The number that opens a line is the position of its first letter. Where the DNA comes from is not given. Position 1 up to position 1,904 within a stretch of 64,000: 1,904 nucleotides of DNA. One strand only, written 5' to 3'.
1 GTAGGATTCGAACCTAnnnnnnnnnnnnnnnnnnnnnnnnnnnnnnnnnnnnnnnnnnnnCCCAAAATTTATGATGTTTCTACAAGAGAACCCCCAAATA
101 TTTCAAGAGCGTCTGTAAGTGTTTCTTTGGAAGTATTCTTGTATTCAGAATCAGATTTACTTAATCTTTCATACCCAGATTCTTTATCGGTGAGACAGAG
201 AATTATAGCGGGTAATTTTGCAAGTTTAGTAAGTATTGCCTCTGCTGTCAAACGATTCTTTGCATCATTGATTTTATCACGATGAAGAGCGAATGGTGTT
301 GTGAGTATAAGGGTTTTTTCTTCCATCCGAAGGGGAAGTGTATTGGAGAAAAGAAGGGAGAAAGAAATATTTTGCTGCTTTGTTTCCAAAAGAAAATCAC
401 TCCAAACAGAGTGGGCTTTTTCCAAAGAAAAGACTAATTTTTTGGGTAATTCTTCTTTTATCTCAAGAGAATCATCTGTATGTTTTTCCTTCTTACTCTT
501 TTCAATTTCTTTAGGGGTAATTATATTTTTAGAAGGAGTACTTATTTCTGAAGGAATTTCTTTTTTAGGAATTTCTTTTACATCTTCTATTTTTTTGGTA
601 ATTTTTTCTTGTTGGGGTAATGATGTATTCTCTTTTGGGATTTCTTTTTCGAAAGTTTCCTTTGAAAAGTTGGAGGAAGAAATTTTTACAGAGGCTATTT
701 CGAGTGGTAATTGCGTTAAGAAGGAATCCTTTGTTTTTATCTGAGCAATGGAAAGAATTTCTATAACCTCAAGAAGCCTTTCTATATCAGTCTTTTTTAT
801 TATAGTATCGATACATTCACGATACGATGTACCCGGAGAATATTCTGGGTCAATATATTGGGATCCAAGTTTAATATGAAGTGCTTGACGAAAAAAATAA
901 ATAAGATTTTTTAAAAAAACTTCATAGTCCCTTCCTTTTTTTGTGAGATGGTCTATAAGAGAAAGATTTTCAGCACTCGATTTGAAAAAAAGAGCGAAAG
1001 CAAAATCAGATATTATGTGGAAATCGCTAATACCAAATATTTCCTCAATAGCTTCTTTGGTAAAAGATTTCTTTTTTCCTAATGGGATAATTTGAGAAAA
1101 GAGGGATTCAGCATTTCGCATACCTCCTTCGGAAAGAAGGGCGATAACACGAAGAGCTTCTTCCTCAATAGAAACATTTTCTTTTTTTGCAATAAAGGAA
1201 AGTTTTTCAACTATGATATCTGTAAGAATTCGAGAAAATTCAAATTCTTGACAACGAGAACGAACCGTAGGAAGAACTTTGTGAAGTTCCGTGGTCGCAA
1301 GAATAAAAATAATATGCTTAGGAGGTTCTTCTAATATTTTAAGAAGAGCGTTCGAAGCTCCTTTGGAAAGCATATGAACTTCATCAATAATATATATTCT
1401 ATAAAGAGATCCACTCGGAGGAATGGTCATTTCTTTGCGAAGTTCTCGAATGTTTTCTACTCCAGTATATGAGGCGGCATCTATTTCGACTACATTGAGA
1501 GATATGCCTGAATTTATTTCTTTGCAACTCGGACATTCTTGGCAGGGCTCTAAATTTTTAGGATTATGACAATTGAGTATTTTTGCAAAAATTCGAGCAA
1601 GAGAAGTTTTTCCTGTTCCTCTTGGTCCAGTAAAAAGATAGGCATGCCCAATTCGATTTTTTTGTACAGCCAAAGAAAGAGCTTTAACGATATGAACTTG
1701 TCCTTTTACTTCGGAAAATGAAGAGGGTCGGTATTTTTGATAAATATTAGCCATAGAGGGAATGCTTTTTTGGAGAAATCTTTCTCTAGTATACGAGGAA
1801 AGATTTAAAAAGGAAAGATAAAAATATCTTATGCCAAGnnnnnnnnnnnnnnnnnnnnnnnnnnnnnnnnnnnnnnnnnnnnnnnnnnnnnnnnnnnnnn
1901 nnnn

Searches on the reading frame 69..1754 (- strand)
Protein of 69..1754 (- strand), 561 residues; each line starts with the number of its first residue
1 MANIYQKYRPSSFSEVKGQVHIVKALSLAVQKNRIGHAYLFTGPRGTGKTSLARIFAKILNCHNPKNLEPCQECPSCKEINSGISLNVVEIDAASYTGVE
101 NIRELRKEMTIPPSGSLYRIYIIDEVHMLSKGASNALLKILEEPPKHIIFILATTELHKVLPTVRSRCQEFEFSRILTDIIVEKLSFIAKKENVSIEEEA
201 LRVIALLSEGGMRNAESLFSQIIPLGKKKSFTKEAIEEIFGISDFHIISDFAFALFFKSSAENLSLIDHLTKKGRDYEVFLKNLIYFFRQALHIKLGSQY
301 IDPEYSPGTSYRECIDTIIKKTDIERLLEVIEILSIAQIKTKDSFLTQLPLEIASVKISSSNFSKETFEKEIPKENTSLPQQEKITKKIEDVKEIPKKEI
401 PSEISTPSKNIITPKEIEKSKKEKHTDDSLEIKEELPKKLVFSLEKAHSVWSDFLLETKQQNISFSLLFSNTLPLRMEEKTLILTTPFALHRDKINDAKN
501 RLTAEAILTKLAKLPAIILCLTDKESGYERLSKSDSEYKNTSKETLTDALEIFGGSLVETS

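Call 92: search_protein_families(library=pfam, proteins=[window:69-1754:-], max_evalue=0.001)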
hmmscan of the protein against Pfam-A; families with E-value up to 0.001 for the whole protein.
window:69-1754:- (561 aa): 11 families
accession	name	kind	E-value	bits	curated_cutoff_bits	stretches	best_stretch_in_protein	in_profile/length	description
PF13177.12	DNA_pol3_delta2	-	3e-47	161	27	1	19-175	2-159/161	DNA polymerase III, delta subunit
PF00004.35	AAA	-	1.8e-12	48.2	21.2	1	40-172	2-127/131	ATPase family associated with various cellular activities (AAA)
PF22608.2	DNAX_ATPase_lid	-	9.4e-09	35.4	27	1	181-227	2-48/49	DNA polymerase III clamp loader subunit, ATPase lid domain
PF01078.27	Mg_chelatase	-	6.1e-07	29.5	20.3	1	13-69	2-55/207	Magnesium chelatase, subunit ChlI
PF07728.20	AAA_5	-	3.8e-06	27.4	22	1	40-144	3-93/139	AAA domain (dynein-related subfamily)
PF13401.12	AAA_22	-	4.4e-06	27.5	27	1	40-159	9-128/130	AAA domain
PF05496.18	RuvB_N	-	8.5e-06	26.1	27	1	9-63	2-60/159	Holliday junction DNA helicase RuvB P-loop domain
PF21960.2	RCF1-5-like_lid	-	5.8e-05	23.4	27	1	184-215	2-34/43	RCF1/5-like, AAA+ ATPase lid domain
PF03215.21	Rad17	-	0.00016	22.1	23.8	0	5-77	10-87/186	Rad17 P-loop domain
PF12169.13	DNA_pol3_gamma3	-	0.0002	21.6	24.4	1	232-353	2-122/143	DNA polymerase III subunits gamma and tau domain III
PF13173.12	AAA_14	-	0.00046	20.6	27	0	38-152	4-95/129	AAA domain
